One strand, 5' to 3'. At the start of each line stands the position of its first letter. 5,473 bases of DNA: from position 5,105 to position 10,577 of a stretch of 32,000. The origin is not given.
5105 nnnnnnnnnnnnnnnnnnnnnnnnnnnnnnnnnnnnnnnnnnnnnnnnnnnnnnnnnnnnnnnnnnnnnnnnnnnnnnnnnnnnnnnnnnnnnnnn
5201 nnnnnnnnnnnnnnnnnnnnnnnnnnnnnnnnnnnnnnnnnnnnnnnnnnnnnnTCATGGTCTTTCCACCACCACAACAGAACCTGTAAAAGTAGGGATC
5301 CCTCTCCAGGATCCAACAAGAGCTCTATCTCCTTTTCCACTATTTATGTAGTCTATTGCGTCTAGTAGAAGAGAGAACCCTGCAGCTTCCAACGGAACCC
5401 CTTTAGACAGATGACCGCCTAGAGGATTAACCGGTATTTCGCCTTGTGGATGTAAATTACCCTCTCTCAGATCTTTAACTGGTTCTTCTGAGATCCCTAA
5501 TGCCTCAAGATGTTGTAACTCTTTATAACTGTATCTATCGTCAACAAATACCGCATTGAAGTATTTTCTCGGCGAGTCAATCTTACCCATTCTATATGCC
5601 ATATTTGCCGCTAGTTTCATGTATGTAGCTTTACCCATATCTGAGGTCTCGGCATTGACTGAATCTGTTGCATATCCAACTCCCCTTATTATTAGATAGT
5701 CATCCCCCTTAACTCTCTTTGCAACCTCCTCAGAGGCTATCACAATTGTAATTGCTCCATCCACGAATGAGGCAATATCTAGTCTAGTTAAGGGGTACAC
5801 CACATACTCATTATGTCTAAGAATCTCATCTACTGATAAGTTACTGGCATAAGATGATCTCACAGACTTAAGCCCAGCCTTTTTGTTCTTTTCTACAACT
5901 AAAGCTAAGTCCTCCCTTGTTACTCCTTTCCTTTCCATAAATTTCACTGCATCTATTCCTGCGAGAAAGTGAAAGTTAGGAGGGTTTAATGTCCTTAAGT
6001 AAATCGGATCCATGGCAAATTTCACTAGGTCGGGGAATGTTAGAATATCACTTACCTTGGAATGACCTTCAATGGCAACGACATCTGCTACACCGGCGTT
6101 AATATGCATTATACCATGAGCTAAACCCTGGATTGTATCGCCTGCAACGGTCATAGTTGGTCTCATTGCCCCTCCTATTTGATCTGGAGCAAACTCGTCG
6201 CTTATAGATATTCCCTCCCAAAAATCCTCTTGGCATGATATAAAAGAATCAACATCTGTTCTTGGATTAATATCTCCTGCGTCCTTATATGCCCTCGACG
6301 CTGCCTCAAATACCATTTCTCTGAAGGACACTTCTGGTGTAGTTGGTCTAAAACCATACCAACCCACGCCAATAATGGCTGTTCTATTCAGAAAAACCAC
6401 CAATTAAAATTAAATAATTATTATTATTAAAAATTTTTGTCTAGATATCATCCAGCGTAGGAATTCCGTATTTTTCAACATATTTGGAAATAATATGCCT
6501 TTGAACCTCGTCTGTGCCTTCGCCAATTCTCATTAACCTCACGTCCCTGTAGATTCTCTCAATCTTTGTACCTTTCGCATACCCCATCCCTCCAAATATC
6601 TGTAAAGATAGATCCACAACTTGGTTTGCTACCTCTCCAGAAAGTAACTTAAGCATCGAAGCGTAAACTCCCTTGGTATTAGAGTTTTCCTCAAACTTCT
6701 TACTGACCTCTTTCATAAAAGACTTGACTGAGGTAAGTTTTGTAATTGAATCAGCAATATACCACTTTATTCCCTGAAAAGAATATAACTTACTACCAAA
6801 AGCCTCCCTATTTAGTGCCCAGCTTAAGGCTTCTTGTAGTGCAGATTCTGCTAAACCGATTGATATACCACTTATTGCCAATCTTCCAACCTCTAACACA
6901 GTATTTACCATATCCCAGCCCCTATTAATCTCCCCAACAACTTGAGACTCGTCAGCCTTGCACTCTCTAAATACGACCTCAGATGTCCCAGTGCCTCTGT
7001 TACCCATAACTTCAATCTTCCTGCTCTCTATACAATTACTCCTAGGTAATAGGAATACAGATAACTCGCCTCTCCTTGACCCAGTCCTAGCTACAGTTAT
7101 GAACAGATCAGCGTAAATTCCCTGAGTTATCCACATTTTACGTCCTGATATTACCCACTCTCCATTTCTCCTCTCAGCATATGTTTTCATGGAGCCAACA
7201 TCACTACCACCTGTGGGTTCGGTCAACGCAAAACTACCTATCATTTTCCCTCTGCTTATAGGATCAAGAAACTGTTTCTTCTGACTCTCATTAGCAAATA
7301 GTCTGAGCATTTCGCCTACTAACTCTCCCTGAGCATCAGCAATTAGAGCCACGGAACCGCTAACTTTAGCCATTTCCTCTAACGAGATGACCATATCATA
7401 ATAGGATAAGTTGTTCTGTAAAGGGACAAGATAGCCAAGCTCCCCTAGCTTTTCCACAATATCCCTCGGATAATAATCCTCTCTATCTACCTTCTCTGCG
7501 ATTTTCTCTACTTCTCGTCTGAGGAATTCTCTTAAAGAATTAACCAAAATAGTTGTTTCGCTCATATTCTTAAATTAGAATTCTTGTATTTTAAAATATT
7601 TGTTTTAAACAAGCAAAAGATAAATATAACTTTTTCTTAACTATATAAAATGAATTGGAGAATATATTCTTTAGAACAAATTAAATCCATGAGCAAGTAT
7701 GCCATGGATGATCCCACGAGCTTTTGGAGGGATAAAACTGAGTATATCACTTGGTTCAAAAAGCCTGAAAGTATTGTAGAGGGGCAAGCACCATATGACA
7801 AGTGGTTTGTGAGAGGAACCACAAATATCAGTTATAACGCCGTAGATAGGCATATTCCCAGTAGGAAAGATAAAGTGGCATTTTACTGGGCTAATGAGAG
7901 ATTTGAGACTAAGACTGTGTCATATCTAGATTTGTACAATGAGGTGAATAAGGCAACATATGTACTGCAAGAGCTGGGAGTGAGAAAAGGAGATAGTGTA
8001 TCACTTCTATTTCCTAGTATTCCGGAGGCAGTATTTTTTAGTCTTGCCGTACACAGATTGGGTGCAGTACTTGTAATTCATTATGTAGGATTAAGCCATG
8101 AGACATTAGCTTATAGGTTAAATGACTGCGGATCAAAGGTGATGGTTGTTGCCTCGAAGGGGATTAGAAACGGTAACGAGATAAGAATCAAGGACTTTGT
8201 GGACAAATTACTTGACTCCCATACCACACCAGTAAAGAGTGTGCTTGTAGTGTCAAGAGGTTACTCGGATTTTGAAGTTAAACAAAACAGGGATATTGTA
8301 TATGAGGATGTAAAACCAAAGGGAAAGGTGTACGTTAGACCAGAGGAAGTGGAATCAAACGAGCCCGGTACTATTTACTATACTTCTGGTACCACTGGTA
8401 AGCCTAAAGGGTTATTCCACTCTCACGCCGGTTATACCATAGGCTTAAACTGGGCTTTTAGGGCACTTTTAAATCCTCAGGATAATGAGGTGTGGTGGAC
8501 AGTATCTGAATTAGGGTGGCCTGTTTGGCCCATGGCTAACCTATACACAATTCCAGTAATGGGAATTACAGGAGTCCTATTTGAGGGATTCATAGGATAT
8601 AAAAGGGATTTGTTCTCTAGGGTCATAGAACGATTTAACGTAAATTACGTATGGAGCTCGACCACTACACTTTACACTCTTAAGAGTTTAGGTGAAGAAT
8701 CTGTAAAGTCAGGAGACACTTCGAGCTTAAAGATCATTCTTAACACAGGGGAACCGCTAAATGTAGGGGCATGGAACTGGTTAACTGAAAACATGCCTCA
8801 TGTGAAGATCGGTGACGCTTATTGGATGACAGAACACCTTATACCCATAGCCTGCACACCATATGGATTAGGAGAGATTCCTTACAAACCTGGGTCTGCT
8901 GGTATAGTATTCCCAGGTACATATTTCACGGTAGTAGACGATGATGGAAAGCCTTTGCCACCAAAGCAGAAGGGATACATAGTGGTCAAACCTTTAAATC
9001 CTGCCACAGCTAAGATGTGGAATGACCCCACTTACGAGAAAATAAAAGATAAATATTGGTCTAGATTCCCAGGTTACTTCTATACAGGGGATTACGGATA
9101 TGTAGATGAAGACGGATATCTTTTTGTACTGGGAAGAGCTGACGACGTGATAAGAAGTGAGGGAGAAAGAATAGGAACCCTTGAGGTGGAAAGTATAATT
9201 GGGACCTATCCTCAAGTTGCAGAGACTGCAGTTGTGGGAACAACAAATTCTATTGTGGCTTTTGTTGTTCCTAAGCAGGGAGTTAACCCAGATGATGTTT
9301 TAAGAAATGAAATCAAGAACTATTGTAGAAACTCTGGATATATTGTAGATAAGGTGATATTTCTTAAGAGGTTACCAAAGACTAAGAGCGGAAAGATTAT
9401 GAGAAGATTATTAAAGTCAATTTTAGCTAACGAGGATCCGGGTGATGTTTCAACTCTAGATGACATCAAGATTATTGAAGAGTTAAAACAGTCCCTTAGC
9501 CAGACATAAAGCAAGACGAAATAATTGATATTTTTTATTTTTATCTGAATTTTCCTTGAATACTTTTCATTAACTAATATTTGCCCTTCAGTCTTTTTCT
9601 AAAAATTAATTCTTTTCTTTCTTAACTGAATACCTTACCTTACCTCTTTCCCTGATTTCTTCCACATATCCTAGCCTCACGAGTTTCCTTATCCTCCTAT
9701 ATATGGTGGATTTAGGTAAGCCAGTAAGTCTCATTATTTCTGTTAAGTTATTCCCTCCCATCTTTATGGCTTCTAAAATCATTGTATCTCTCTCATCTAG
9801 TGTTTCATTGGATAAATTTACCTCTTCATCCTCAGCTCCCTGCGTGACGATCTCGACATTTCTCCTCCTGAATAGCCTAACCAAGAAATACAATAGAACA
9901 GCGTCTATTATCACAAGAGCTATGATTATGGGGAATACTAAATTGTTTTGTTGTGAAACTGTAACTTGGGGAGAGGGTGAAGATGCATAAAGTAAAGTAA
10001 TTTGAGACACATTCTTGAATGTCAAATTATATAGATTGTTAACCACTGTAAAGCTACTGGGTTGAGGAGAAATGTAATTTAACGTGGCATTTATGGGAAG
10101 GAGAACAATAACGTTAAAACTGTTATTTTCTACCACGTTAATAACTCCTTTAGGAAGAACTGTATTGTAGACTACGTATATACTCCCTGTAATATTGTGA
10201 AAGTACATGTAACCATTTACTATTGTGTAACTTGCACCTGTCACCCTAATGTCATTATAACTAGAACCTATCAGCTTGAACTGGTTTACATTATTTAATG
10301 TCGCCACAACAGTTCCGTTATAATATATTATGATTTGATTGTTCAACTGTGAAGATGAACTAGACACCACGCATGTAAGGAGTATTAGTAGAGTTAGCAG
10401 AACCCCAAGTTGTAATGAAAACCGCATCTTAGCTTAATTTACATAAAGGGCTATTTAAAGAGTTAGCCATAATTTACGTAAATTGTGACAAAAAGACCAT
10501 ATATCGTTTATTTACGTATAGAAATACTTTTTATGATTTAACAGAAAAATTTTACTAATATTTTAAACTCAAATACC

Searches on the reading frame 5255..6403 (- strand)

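Call 51: search_protein_families(library=pfam, proteins=[window:5255-6403:-], max_evalue=0.00001)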
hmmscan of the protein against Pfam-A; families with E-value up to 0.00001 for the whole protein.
window:5255-6403:- (382 aa): 1 family
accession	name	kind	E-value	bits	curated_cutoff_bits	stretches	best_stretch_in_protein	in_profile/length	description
PF22691.2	Thiolase_C_1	-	1.2e-09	38.4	28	1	251-360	10-117/144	Thiolase C-terminal domain-like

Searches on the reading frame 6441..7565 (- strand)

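Call 51: search_protein_families(library=pfam, proteins=[window:6441-7565:-], max_evalue=0.00001)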
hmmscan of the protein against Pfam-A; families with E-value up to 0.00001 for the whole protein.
window:6441-7565:- (374 aa): 4 families
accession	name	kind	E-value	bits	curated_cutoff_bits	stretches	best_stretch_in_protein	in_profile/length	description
PF00441.29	Acyl-CoA_dh_1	-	5.2e-42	144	22.4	1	214-361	1-147/150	Acyl-CoA dehydrogenase, C-terminal domain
PF02770.24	Acyl-CoA_dh_M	-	5.5e-23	81.4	33.3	1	111-202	1-97/97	Acyl-CoA dehydrogenase, middle domain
PF02771.21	Acyl-CoA_dh_N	-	2.1e-18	67.2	22.9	1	3-107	3-113/113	Acyl-CoA dehydrogenase, N-terminal domain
PF08028.16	Acyl-CoA_dh_2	-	2e-11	44.7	22.7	1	230-347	2-128/134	Acyl-CoA dehydrogenase, C-terminal domain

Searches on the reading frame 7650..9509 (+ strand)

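Call 51: search_protein_families(library=pfam, proteins=[window:7650-9509:+], max_evalue=0.00001)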
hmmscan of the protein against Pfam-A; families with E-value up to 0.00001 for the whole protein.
window:7650-9509:+ (619 aa): 3 families
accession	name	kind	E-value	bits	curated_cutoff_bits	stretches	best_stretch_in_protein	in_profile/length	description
PF00501.34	AMP-binding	-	4.8e-63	213.7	29.9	1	67-447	3-375/384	AMP-binding enzyme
PF16177.11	ACAS_N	-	4.1e-15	55.8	27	1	12-64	2-55/55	Acetyl-coenzyme A synthetase N-terminus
PF13193.12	AMP-binding_C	-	1.3e-14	55.3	24.5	1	512-582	1-76/76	AMP-binding enzyme C-terminal domain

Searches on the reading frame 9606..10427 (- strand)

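Call 51: search_protein_families(library=pfam, proteins=[window:9606-10427:-], max_evalue=0.00001)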
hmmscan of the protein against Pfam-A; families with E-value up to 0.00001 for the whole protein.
window:9606-10427:- (273 aa): 4 families
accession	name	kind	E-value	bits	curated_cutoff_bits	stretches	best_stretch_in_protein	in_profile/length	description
PF09339.16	HTH_IclR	-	6.6e-10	39.1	22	1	216-257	7-50/52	IclR helix-turn-helix domain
PF01978.25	TrmB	-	9.2e-07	29.1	25.6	1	222-267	19-63/68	Sugar-specific transcriptional regulator TrmB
PF13412.12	HTH_24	-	1.7e-06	27.9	21.9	1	210-256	1-48/48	Winged helix-turn-helix DNA-binding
PF12802.13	MarR_2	-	5e-06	27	27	0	214-261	7-56/61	MarR family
